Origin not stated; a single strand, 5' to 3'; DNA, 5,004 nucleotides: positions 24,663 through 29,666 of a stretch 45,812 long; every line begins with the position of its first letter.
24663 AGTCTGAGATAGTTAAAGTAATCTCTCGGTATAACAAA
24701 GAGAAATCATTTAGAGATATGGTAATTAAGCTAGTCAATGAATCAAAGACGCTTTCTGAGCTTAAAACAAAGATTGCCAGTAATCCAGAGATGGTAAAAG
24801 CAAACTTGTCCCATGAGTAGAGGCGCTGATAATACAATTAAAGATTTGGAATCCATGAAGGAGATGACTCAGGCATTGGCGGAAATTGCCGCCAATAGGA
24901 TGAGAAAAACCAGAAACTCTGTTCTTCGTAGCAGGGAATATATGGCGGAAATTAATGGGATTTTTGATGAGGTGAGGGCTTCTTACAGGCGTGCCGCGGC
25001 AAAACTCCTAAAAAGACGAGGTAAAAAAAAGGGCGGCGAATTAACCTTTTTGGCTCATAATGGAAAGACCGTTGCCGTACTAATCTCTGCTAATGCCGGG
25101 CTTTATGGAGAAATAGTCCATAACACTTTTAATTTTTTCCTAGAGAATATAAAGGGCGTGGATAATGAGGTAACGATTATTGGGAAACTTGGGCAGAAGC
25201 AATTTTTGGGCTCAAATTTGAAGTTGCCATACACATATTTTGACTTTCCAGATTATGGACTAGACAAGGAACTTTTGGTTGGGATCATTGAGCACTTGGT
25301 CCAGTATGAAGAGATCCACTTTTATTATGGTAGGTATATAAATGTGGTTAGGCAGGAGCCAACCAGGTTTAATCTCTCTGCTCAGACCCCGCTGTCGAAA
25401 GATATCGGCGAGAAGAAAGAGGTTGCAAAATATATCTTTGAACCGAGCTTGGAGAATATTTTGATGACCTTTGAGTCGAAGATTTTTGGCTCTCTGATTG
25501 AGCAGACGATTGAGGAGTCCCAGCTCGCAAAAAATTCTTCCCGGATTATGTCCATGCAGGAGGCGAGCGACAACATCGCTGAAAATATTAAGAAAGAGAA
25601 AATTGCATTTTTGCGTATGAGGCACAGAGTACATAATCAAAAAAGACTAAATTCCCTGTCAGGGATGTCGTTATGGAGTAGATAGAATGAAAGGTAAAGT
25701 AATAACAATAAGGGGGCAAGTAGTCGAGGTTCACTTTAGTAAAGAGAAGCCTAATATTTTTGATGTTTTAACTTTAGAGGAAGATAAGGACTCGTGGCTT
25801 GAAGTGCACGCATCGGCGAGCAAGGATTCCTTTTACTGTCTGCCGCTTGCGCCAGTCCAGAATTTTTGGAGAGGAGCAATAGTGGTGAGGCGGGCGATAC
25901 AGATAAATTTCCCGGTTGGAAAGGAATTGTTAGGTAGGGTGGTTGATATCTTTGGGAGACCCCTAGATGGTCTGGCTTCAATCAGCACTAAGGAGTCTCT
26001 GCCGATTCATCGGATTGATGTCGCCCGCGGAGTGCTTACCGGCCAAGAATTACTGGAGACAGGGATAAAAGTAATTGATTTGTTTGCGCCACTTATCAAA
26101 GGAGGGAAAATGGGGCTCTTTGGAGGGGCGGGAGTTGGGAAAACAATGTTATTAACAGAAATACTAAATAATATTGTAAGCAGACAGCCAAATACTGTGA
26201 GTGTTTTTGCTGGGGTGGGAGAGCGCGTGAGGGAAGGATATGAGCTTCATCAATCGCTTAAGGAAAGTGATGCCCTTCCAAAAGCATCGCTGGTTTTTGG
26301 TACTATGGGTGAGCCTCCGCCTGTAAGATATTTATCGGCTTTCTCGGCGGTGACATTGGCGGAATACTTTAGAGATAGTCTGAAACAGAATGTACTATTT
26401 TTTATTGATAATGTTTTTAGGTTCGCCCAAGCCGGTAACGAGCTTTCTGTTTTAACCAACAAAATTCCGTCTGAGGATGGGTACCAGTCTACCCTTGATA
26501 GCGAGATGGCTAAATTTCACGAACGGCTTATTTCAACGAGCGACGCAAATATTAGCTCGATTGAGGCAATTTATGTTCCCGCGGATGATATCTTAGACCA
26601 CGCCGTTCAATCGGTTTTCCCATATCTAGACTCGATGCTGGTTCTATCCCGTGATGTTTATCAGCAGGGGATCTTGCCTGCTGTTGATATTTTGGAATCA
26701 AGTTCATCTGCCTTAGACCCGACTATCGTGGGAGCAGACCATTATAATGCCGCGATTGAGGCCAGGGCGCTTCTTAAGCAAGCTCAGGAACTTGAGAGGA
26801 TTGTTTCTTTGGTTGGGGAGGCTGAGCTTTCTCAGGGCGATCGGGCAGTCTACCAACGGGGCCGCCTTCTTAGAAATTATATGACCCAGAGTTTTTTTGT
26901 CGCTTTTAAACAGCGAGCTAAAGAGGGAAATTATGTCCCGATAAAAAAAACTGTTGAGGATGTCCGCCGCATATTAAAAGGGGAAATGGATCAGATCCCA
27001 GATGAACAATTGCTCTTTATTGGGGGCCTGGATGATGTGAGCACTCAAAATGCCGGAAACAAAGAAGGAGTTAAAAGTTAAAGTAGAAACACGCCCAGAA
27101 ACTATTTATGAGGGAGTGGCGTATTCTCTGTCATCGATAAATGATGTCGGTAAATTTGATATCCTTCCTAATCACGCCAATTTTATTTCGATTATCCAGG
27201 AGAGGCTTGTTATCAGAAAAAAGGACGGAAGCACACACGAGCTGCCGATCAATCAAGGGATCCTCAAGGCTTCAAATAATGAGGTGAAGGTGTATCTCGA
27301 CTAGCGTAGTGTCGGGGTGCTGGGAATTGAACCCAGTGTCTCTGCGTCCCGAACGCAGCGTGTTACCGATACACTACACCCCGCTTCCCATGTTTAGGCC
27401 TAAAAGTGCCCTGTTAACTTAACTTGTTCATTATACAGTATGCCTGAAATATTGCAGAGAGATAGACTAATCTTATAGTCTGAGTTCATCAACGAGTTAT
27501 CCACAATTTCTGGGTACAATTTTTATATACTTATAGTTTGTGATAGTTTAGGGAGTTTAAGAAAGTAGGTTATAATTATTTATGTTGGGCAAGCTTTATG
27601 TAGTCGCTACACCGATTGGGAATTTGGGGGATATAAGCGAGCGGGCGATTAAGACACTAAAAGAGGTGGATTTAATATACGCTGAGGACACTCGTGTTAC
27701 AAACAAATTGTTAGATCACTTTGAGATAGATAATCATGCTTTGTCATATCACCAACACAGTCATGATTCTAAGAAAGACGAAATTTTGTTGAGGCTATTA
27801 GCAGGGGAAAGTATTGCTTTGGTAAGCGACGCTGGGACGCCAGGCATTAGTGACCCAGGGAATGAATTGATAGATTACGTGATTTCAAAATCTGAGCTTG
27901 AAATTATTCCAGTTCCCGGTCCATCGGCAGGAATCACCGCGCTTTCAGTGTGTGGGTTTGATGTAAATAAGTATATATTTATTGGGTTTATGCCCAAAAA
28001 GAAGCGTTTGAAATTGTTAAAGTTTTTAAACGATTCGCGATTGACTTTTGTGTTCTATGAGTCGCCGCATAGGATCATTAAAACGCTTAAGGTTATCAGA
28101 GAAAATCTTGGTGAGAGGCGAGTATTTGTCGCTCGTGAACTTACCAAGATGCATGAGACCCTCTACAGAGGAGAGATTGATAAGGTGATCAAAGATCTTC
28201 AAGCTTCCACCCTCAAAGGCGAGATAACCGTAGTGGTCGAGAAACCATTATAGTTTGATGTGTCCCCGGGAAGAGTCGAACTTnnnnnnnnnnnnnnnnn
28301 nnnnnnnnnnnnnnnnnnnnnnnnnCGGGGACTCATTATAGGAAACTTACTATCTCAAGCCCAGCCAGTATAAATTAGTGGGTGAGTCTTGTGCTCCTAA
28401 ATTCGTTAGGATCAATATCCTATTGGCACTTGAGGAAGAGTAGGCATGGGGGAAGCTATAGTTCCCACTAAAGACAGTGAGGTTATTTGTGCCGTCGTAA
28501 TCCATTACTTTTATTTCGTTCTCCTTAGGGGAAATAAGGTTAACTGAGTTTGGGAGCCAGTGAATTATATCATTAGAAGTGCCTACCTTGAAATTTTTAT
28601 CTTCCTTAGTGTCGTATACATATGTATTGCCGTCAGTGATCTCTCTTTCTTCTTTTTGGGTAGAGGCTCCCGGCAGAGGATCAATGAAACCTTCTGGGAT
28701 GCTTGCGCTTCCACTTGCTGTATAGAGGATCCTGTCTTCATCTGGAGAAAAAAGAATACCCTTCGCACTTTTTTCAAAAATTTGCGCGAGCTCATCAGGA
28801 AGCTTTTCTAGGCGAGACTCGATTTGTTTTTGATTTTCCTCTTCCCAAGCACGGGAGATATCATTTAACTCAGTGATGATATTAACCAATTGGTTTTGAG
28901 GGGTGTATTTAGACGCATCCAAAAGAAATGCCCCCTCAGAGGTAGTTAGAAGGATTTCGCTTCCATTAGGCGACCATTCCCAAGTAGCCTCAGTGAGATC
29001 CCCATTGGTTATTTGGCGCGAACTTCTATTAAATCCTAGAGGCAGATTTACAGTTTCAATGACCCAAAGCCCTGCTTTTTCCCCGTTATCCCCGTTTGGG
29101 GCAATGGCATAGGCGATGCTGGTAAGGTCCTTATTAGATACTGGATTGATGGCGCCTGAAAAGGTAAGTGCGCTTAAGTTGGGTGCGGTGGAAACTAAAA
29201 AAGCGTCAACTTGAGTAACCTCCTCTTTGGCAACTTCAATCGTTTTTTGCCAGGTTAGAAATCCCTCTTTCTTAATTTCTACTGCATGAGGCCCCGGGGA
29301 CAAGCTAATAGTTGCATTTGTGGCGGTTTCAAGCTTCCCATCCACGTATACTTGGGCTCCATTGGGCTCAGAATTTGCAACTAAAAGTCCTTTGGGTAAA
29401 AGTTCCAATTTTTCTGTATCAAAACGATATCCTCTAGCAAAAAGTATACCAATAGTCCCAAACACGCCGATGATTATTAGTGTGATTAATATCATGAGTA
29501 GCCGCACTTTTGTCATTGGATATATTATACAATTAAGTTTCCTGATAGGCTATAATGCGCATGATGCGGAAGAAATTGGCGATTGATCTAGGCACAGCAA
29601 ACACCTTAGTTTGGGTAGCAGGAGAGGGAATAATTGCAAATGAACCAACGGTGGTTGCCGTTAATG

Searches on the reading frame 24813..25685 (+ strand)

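Call 25: search_protein_families(library=pfam, proteins=[window:24813-25685:+], max_evalue=0.001)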
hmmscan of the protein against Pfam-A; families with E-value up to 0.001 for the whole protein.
window:24813-25685:+ (290 aa): 1 family
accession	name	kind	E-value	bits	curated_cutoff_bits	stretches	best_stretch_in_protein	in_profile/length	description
PF00231.24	ATP-synt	-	8.2e-33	114.8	39.9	1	7-270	7-267/285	ATP synthase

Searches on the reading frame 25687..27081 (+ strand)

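Call 25: search_protein_families(library=pfam, proteins=[window:25687-27081:+], max_evalue=0.001)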
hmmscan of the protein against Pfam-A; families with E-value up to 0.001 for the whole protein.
window:25687-27081:+ (464 aa): 2 families
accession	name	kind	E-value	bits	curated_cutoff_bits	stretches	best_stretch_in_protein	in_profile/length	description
PF00006.31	ATP-synt_ab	-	1.1e-62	211.8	29.5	1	126-340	1-213/213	ATP synthase alpha/beta family, nucleotide-binding domain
PF22919.1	ATP-synt_VA_C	-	3.7e-12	46.6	24.7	1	345-440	5-95/101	C-terminal domain of V and A type ATP synthase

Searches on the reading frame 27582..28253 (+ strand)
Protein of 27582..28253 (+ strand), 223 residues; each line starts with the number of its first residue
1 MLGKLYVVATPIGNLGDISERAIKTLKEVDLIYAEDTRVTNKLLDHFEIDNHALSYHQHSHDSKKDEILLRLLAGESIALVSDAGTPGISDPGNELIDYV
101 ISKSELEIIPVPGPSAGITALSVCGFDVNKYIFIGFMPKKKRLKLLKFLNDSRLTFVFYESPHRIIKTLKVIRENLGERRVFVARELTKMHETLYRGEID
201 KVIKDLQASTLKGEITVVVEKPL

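Call 25: search_protein_families(library=pfam, proteins=[window:27582-28253:+], max_evalue=0.001)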
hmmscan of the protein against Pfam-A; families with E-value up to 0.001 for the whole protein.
window:27582-28253:+ (223 aa): 1 family
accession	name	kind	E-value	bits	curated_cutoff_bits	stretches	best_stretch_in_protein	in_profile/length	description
PF00590.25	TP_methylase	-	1.6e-28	100.5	27.8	1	4-201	1-210/212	Tetrapyrrole (Corrin/Porphyrin) Methylases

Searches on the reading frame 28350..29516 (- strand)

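Call 25: search_protein_families(library=pfam, proteins=[window:28350-29516:-], max_evalue=0.001)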
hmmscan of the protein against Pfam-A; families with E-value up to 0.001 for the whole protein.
window:28350-29516:- (388 aa): 1 family
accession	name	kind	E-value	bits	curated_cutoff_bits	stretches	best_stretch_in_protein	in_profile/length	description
PF08308.17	PEGA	-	5.2e-15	55.5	20.8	1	44-108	3-68/71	PEGA domain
